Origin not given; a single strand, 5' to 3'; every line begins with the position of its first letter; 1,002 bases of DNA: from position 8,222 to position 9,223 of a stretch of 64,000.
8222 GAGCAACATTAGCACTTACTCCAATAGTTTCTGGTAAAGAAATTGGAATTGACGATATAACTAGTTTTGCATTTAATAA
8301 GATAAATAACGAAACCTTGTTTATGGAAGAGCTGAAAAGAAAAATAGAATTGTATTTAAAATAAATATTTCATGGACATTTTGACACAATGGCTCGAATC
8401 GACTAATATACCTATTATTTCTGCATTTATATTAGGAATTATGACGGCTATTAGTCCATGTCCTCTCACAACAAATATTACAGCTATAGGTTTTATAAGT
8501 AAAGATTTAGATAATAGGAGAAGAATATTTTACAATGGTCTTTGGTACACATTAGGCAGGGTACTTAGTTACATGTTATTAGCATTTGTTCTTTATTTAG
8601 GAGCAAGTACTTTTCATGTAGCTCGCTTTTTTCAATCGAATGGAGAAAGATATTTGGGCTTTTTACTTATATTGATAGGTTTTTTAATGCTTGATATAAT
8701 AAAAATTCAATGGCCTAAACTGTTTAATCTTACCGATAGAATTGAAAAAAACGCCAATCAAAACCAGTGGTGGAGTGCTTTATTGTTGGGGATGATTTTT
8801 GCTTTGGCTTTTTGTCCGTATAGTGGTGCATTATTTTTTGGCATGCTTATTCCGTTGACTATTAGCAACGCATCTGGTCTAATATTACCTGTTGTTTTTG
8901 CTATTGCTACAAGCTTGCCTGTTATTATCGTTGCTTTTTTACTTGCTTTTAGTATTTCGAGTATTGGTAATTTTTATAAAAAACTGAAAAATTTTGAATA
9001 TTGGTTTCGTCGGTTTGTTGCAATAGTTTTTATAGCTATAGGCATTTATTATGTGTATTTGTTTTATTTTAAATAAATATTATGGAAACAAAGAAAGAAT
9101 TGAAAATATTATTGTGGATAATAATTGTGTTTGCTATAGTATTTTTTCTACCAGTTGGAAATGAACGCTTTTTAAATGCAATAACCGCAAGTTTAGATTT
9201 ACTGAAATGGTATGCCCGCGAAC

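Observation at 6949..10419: Six-gene ArsR-controlled operon in which every product carries redox-type cysteines: a putative thiol relay across the membrane plus permease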

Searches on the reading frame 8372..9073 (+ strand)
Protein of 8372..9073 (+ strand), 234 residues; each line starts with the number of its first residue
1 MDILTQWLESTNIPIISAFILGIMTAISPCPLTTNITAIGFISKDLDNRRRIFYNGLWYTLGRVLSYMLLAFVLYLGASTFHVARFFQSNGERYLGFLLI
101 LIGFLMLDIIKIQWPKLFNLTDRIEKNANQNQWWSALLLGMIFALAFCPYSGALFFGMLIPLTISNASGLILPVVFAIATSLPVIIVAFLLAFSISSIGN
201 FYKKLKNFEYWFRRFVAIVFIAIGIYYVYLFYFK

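Call 3: search_protein_families(library=pfam, proteins=[window:8372-9073:+], max_evalue=0.01)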
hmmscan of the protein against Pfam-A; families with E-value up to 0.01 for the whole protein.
window:8372-9073:+ (234 aa): 2 families
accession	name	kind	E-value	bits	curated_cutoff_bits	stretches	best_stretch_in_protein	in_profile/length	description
PF13386.12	DsbD_2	-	4.5e-22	79.3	24.9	1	18-226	2-199/199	Cytochrome C biogenesis protein transmembrane region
PF11139.14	SfLAP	-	0.00078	19.4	35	1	21-228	4-208/213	Sap, sulfolipid-1-addressing protein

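Call 4: search_protein_families(library=ncbifam, proteins=[window:8372-9073:+], max_evalue=0.01)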
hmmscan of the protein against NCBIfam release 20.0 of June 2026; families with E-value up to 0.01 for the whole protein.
window:8372-9073:+ (234 aa): 1 family
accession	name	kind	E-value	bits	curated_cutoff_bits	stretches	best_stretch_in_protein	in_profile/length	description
NF040495.1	tranport_ArsG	equivalog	6.7e-93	310.2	200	1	10-231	2-224/225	aromatic aminobenezylarsenical efflux permease ArsG family transporter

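Call 12: find_homologous_proteins(query=window:8372-9073:+, max_evalue=0.00001)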
Query window:8372-9073:+ (234 aa): 7976 proteins with E <= 0.00001 among 8000 candidates; the best 120 are listed.
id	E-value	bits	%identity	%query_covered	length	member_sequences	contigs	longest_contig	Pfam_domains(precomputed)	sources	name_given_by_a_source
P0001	1.9e-146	504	100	100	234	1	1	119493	PF13386.13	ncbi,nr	ncbi:MAG: aromatic aminobenezylarsenical efflux permease ArsG family transporter [Bacteroidales bact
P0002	1.6e-110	387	75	99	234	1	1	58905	PF03596.19,PF13386.13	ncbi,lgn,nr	ncbi:MAG: sulfite exporter TauE/SafE family protein [Bacteroidales bacterium]|nr:sulfite exporter Ta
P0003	1.1e-109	384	73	100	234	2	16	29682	PF13386.13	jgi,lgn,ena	jgi:cytochrome c biogenesis protein CcdA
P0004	1.9e-109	383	72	99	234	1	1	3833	PF03596.19,PF02683.23,PF13386.13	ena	-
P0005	3.7e-109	382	73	99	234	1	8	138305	PF02683.23,PF13386.13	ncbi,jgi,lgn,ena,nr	ncbi:MAG TPA: aromatic aminobenezylarsenical efflux permease ArsG family transporter [Bacteroidales 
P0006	5.2e-109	382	72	100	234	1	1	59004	PF13386.13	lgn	-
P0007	6.7e-109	381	72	99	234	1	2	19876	PF13386.13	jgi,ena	-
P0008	1.1e-108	381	74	99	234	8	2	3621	PF03596.19,PF13386.13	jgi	-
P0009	1.9e-108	380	72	99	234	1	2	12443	PF02683.23,PF13386.13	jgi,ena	-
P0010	4.0e-108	379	73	99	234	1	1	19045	PF13386.13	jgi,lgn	-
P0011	4.4e-108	379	73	100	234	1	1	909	PF13386.13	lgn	-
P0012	9.1e-108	378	72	99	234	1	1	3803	PF03596.19,PF02683.23,PF13386.13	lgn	-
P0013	1.9e-107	376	73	99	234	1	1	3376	PF13386.13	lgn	-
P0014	1.2e-106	374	72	99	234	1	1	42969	PF02683.23,PF13386.13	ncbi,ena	-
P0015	2.4e-106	373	72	99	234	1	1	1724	PF13386.13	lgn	-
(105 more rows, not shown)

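Call 23: find_encoding_contigs(protein=P0001, flank=10000, max_places=3)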
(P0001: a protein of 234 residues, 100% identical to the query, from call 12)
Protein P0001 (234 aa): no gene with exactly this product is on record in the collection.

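Call 24: find_related_loci(query=A1, collection=genome_contigs, flank=8000)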
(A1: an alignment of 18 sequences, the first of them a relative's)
Query A1 (234 aa) in genome_contigs; peptide patterns used: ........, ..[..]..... (x = any residue, [..] = any of these).
600 stretches matched a pattern (row limit reached: there are more); 587 encode a relative of the query (tblastn E <= 1e-3); the best 80 are kept; 80 distinct loci.
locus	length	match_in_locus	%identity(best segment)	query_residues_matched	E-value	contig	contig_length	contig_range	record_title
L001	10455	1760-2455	73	1-232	5e-115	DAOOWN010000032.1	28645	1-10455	MAG TPA_asm: Bacteroidales bacterium isolate AMR_MDS_2414 NODE_1653_length_28645_cov_6.881532, whole genome shotgun sequ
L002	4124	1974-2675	70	1-234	9e-111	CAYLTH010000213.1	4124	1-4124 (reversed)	MAG TPA_asm: uncultured Bacteroidales bacterium isolate SRP272421_co2_509 genome assembly, contig: NODE_93052_length_412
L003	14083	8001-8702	68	1-234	2e-108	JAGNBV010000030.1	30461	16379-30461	MAG: Bacteroidales bacterium isolate Go_SlDig_bin_165 Go_SlDig_4045_length_30461_cov_14.452364, whole genome shotgun seq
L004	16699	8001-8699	68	1-234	7e-108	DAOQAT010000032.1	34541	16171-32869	MAG TPA_asm: Bacteroidales bacterium isolate AMR_MDS_1255 NODE_1163_length_34541_cov_6.636838, whole genome shotgun sequ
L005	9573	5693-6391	68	1-234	3e-108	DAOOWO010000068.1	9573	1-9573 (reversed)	MAG TPA_asm: Bacteroidales bacterium isolate AMR_MDS_2413 NODE_7106_length_9573_cov_3.479513, whole genome shotgun seque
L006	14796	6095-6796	69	1-234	1e-107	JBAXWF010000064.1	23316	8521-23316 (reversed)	MAG: Bacteroidota bacterium isolate ELA706 MAG706_64, whole genome shotgun sequence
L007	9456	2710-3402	69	1-232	1e-106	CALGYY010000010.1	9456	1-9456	MAG TPA_asm: uncultured Bacteroidetes bacterium isolate SRR3330212_bin.90_CONCOCT_v1.1_MAG genome assembly, contig: ERZ7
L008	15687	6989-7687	67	1-234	2e-106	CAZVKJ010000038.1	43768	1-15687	MAG TPA_asm: uncultured Bacteroidales bacterium isolate SRP089250_co1_43 genome assembly, contig: NODE_1144_length_43768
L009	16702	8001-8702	68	1-234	2e-105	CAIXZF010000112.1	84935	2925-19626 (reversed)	MAG: uncultured Bacteroidales bacterium isolate Ja_bin-4767 genome assembly, contig: bin-4767:112/117, whole genome shot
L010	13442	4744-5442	68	1-234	1e-105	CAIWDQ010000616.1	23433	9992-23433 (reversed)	uncultured bacterium isolate Umea3p4_bin-1352 genome assembly, contig: bin-1352:616/657, whole genome shotgun sequence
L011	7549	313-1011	67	1-234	2e-105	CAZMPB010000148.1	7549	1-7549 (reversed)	MAG TPA_asm: uncultured Bacteroidales bacterium isolate SRP192927_co7_46 genome assembly, contig: NODE_21610_length_7549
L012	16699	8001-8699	68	1-234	3e-105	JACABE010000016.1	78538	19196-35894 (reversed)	MAG: Bacteroidetes bacterium isolate Cfx3-09 MAG09_16, whole genome shotgun sequence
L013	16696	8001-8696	66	1-232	3e-103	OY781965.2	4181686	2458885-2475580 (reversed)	MAG: Bacteroidales bacterium isolate 351424ce-103a-4fdb-9a77-f202f7f12de1 genome assembly, chromosome: 1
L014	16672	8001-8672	68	1-224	1e-102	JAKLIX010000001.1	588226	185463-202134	MAG: Bacteroidetes bacterium isolate RA.bin97 RA.bin97_1, whole genome shotgun sequence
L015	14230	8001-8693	65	1-232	2e-101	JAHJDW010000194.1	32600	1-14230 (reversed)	MAG: Bacteroidetes bacterium isolate Modern_marine.mb.87 Modern_marine.mb.87_k141_1441566, whole genome shotgun sequence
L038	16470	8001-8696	58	1-233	7e-90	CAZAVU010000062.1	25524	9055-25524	MAG TPA_asm: uncultured Odoribacter sp. isolate binchicken_co158_48 genome assembly, contig: NODE_1703_length_25524_cov_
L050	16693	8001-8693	59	1-232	5e-89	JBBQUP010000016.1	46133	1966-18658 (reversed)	MAG: Bacteroidales bacterium isolate Co_metawrap_1938 Cmw_1938_k141_29327450_length_46133_cov_17.9970, whole genome shot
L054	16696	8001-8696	59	1-233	7e-89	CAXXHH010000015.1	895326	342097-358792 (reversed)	MAG: Prolixibacteraceae bacterium isolate 9dafeae9-995d-4582-b1cb-baaad5d3516c genome assembly, contig: contig_15, whole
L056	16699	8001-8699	57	1-234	1e-88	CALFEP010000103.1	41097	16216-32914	MAG TPA_asm: uncultured Bacteroidetes bacterium isolate SRR3330207_bin.16_CONCOCT_v1.1_MAG genome assembly, contig: ERZ7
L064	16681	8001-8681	59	1-228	3e-88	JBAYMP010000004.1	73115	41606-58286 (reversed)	MAG: Bacteroidales bacterium isolate SO_2016_LW1_42 scaffold00208_LW64-88_2016, whole genome shotgun sequence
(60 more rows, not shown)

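Call 30: search_protein_families(library=pfam, proteins=[L064:10002-10424:+, L050:11007-12050:+, L038:10969-11361:+, L054:10223-10993:+, L038:10476-10955:+, L056:8715-9506:+, L009:13553-14620:+, L011:4098-4952:+, L006:9665-10693:+, L003:9419-9790:+], max_evalue=0.001)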
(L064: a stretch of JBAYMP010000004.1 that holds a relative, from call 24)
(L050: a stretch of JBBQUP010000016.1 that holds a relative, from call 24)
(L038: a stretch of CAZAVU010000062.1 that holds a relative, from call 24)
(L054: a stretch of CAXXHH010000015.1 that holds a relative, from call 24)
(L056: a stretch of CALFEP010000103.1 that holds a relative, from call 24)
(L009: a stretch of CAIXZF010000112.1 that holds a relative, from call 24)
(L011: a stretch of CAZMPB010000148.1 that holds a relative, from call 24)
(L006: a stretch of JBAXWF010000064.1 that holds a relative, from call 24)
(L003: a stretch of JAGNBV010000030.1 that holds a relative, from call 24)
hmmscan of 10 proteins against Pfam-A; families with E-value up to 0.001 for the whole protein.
L064:10002-10424:+ (141 aa): 1 family
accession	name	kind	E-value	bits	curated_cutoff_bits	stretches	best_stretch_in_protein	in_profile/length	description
PF01451.26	LMWPc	-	4.3e-22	79.3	23.2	1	3-132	1-143/144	Low molecular weight phosphotyrosine protein phosphatase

L050:11007-12050:+ (348 aa): 1 family
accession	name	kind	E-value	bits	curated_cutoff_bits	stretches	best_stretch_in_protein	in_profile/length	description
PF01758.21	SBF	-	1.3e-60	204.8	24.3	1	52-250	1-190/191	Sodium Bile acid symporter family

L038:10969-11361:+ (131 aa): 1 family
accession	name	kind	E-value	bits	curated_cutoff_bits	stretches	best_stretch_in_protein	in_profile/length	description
PF00581.25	Rhodanese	-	7.5e-13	49.2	22.2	1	23-113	3-101/102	Rhodanese-like domain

L054:10223-10993:+ (257 aa): 2 families
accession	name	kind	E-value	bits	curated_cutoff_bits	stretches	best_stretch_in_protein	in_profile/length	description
PF03807.23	F420_oxidored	-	1.6e-07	32.2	21.6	1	6-96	2-92/94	NADP oxidoreductase coenzyme F420-dependent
PF14748.11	P5CR_dimer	-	8e-05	23.3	25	1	160-225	1-66/105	Pyrroline-5-carboxylate reductase dimerisation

L038:10476-10955:+ (160 aa): 3 families
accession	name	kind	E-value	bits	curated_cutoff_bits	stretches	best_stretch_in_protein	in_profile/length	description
PF13098.12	Thioredoxin_2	-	1.5e-12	48.2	27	1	69-154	8-104/104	Thioredoxin-like domain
PF00085.26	Thioredoxin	-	5.7e-09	36.4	23.5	1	69-155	19-102/103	Thioredoxin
PF13728.12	TraF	-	0.00065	20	23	1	44-138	105-206/224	F plasmid transfer operon protein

L056:8715-9506:+ (264 aa): 8 families
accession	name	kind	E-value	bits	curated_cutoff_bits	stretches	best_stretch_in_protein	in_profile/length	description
PF13847.12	Methyltransf_31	-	4.4e-39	133.9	27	1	69-215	2-145/145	Methyltransferase domain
PF08241.18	Methyltransf_11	-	2.5e-21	76.6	21.2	1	75-174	1-95/95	Methyltransferase domain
PF13649.12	Methyltransf_25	-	1.5e-20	74.1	27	1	74-170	1-97/97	Methyltransferase domain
PF01209.24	Ubie_methyltran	-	3.2e-18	66.4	20.1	1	66-174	43-151/233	ubiE/COQ5 methyltransferase family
PF08242.18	Methyltransf_12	-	5.5e-13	49.9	30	1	75-172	1-98/98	Methyltransferase domain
PF01135.25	PCMT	-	1.1e-07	32.3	20.3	1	63-129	66-132/210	Protein-L-isoaspartate(D-aspartate) O-methyltransferase (PCMT)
PF13489.12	Methyltransf_23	-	3.1e-07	30.7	27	1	71-186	23-128/164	Methyltransferase domain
PF05148.21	Methyltransf_8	-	9.6e-07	29.3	27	1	109-177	92-159/219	Hypothetical methyltransferase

L009:13553-14620:+ (356 aa): 1 family
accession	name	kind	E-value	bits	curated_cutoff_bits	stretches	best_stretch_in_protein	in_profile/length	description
PF13557.12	Phenol_MetA_deg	-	9.3e-09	36.1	22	1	148-320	55-222/242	Putative MetA-pathway of phenol degradation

L011:4098-4952:+ (285 aa): 2 families
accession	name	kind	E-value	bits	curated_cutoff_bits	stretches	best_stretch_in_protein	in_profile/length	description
PF01597.25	GCV_H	-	1.2e-28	99.9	22.2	1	159-278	2-121/122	Glycine cleavage H-protein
PF08859.16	DGC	-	6e-18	65.3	27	1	6-93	1-90/106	DGC domain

L006:9665-10693:+ (343 aa): 1 family
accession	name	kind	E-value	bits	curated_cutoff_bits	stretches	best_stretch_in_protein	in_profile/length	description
PF03599.22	CdhD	-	7.2e-13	48.5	24.8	1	44-164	266-386/387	CO dehydrogenase/acetyl-CoA synthase delta subunit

L003:9419-9790:+ (124 aa): 0 families

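Call 36: search_solved_structures(query=A1, max_evalue=1, show_alignments=2)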
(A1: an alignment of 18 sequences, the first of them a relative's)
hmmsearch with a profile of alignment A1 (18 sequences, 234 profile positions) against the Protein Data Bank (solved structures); distinct sequences matched with E-value up to 1: 0.

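Call 41: search_dna_similar(query=window:8372-9073:+, collection=plasmids, mode=protein, max_evalue=0.00001, max_rows=30, rows=spread)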
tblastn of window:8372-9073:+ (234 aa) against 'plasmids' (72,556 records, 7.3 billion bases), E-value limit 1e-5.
Records with a match: 43; places in all: 44; records where one place covers at least 80% of the query: 41.
Best place of each record, by identity: <60% 43.
By first word of the organism name: Bacillus 23; Cytobacillus 5; Deinococcus 3; Stenotrophomonas 2; Paenibacillus 2; Fulvitalea 1; Prevotella 1; Metabacillus 1; Planococcus 1; Alkalihalophilus 1; and 3 more.
By predicted mobility (MOB-suite, as given by PLSDB): non-mobilizable 41; mobilizable 2.
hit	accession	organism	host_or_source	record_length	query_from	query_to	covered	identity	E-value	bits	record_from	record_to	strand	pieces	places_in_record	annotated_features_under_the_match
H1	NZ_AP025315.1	Fulvitalea axinellae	-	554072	1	232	99%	54.7%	1e-70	241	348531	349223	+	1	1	aromatic aminobenezylarsenical efflux permease ArsG family transporter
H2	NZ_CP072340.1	Prevotella nigrescens F0103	Homo sapiens,whole organism,human oral ...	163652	1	233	100%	48.5%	4e-60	210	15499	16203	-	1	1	aromatic aminobenezylarsenical efflux permease ArsG family transporter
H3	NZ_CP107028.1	Cytobacillus firmus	whole organism,soil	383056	4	225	95%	32.1%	1e-12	74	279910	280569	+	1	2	sulfite exporter TauE/SafE family protein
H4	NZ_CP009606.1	Bacillus cereus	soil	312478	9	232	96%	31.1%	9e-11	68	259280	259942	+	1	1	sulfite exporter TauE/SafE family protein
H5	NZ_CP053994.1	Bacillus cereus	-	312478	9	232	96%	31.1%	9e-11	68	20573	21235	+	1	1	sulfite exporter TauE/SafE family protein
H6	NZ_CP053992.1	Bacillus cereus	-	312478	9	232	96%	31.1%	9e-11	68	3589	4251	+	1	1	sulfite exporter TauE/SafE family protein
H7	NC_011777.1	Bacillus cereus AH820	-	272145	9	232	96%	31.1%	6e-10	66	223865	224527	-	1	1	sulfite exporter TauE/SafE family protein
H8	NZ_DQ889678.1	Bacillus cereus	-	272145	9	232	96%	31.1%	6e-10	66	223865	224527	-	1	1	sulfite exporter TauE/SafE family protein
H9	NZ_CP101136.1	Bacillus paranthracis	single cell,soil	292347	9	232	96%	31.1%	6e-10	66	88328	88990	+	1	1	sulfite exporter TauE/SafE family protein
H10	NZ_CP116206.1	Bacillus paranthracis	rice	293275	9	232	96%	31.1%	6e-10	66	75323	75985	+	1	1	sulfite exporter TauE/SafE family protein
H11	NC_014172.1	Bacillus thuringiensis BMB171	-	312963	9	232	96%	31.1%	6e-10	66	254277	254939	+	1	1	sulfite exporter TauE/SafE family protein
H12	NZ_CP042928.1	Bacillus cereus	ocean sediment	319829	9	232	96%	31.1%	6e-10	66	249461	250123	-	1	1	sulfite exporter TauE/SafE family protein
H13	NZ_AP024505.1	Bacillus cereus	-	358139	9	232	96%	31.1%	6e-10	66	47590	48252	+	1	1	sulfite exporter TauE/SafE family protein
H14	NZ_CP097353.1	Bacillus cereus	pure culture,oil contaminated soil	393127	9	232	96%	31.1%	6e-10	66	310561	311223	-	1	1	sulfite exporter TauE/SafE family protein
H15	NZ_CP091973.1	Bacillus cereus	mixed culture,deep-sea water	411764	9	232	96%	31.1%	6e-10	66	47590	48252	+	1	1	sulfite exporter TauE/SafE family protein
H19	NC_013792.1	Alkalihalophilus pseudofirmus OF4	-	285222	12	225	91%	30.7%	8e-18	89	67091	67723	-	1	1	sulfite exporter TauE/SafE family protein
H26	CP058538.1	Deinococcus sp. D7000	seawater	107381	25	233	89%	28.6%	6e-12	72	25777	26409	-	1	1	sulfite exporter TauE/SafE family protein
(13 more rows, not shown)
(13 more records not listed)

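Call 42: get_annotated_region(hit=H2, flank=7000)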
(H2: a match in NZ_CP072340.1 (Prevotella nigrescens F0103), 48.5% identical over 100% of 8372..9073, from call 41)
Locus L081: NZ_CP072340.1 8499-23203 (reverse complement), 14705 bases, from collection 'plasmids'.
description: Prevotella nigrescens F0103 plasmid unnamed, complete sequence
organism: Prevotella nigrescens F0103 (NCBI taxid 702439)
taxonomy: Bacteria; Bacteroidota; Bacteroidia; Bacteroidales; Prevotellaceae; Prevotella; Prevotella nigrescens; Prevotella nigrescens F0103
host: -; source: Homo sapiens,whole organism,human oral cavity; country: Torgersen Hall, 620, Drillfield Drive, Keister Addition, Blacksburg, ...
typing (MOB-suite, as given by PLSDB): non-mobilizable; mating-pair formation MPF_T
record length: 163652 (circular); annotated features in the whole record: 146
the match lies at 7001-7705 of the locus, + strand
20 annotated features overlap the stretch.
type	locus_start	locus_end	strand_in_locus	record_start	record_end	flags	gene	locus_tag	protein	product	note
CDS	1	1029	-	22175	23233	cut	-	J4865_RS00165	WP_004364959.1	relaxase/mobilization nuclease domain-containing protein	-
CDS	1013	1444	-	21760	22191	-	-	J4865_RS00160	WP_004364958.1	hypothetical protein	-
CDS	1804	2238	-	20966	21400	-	-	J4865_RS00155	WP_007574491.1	DUF3408 domain-containing protein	-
CDS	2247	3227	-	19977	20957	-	-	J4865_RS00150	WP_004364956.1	toprim domain-containing protein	-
CDS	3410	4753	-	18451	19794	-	-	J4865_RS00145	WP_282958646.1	VapE domain-containing protein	-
CDS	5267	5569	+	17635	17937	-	-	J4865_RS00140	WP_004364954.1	helix-turn-helix domain-containing protein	-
CDS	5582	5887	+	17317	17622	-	-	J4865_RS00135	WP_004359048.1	helix-turn-helix domain-containing protein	-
CDS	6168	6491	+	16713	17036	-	-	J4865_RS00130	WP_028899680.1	winged helix-turn-helix domain-containing protein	-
CDS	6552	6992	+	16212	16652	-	-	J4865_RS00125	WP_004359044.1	nitrophenyl compound nitroreductase subunit ArsF family protein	-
CDS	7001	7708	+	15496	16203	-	-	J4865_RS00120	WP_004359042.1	aromatic aminobenezylarsenical efflux permease ArsG family transporter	-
CDS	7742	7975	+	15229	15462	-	-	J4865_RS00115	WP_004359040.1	thioredoxin family protein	-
CDS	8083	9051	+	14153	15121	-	-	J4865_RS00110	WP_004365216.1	permease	-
CDS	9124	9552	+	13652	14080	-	-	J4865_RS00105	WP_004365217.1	arsenate reductase ArsC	-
CDS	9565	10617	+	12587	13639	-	arsB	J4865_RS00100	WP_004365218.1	ACR3 family arsenite efflux transporter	GO:0046685 - response to arsenic-containing substance [Evidence IEA]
CDS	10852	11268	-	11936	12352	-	-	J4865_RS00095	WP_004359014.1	hypothetical protein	-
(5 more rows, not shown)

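Call 43: get_annotated_region(hit=H1, flank=6000)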
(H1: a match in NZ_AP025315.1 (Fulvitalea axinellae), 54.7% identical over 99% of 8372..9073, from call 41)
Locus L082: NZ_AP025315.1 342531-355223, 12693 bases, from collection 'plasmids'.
description: Fulvitalea axinellae strain DSM 100852 plasmid pFA1, complete sequence
organism: Fulvitalea axinellae (NCBI taxid 1182444)
taxonomy: Bacteria; Bacteroidota; Cytophagia; Cytophagales; Persicobacteraceae; Fulvitalea; Fulvitalea axinellae
host: -; source: -; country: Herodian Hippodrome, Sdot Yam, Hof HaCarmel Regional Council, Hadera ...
typing (MOB-suite, as given by PLSDB): non-mobilizable
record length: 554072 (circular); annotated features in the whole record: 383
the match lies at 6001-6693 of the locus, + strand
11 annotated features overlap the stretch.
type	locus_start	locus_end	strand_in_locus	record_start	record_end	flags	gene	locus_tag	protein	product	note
CDS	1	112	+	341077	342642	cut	-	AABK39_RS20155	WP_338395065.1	arylsulfatase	-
CDS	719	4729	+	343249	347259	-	-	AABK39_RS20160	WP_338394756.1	SUMF1/EgtB/PvdO family nonheme iron enzyme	-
CDS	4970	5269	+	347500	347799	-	-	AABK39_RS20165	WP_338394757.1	metalloregulator ArsR/SmtB family transcription factor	GO:0006355 - regulation of DNA-templated transcription [Evidence IEA]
CDS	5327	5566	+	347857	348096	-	-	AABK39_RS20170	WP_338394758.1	thioredoxin family protein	-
CDS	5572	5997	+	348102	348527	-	-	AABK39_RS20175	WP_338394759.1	nitrophenyl compound nitroreductase subunit ArsF family protein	-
CDS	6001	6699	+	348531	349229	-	-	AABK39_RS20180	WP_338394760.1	aromatic aminobenezylarsenical efflux permease ArsG family transporter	-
CDS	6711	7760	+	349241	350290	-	-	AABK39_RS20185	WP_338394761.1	permease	-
CDS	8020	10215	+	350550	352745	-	-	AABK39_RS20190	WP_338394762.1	glycoside hydrolase family 3 N-terminal domain-containing protein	GO:0005975 - carbohydrate metabolic process [Evidence IEA]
CDS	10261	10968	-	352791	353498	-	-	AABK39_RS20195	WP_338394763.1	response regulator transcription factor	-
CDS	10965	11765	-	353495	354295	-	-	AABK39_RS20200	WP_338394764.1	histidine kinase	GO:0000160 - phosphorelay signal transduction system [Evidence IEA]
CDS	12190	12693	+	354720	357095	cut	-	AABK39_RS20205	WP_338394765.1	TonB-dependent receptor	-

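Call 46: predict_structure(alignment_id=A1)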
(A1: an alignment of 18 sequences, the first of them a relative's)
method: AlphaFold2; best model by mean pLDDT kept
length: 234 residues; sequences in the alignment: 18
mean_pLDDT: 48.6   pTM: 0.43
mean pLDDT of the five models: 48.6, 48.0, 46.3, 41.1, 40.4
residues with pLDDT >= 90: 0; 70-90: 12; 50-70: 76; < 50: 146
segments of 3 or more residues with pLDDT < 50: 1-51, 77-79, 110-122, 124-131, 139-200
pLDDT, mean of each block of 10 residues (from residue 1): 41 40 39 40 41 51 53 51 53 61 60 43 46 50 43 40 38 46 41 40 54 66 73 68
secondary structure, 60 per line:
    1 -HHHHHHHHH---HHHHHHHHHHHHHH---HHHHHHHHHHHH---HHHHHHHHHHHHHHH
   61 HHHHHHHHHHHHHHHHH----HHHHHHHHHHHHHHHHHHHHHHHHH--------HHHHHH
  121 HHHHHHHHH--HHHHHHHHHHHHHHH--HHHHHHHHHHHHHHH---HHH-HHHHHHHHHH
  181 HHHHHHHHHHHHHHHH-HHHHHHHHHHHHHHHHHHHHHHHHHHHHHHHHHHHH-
elements in order: H2-10 H14-27 H31-42 H46-77 H82-106 H115-129 H132-146 H149-163 H171-196 H198-233
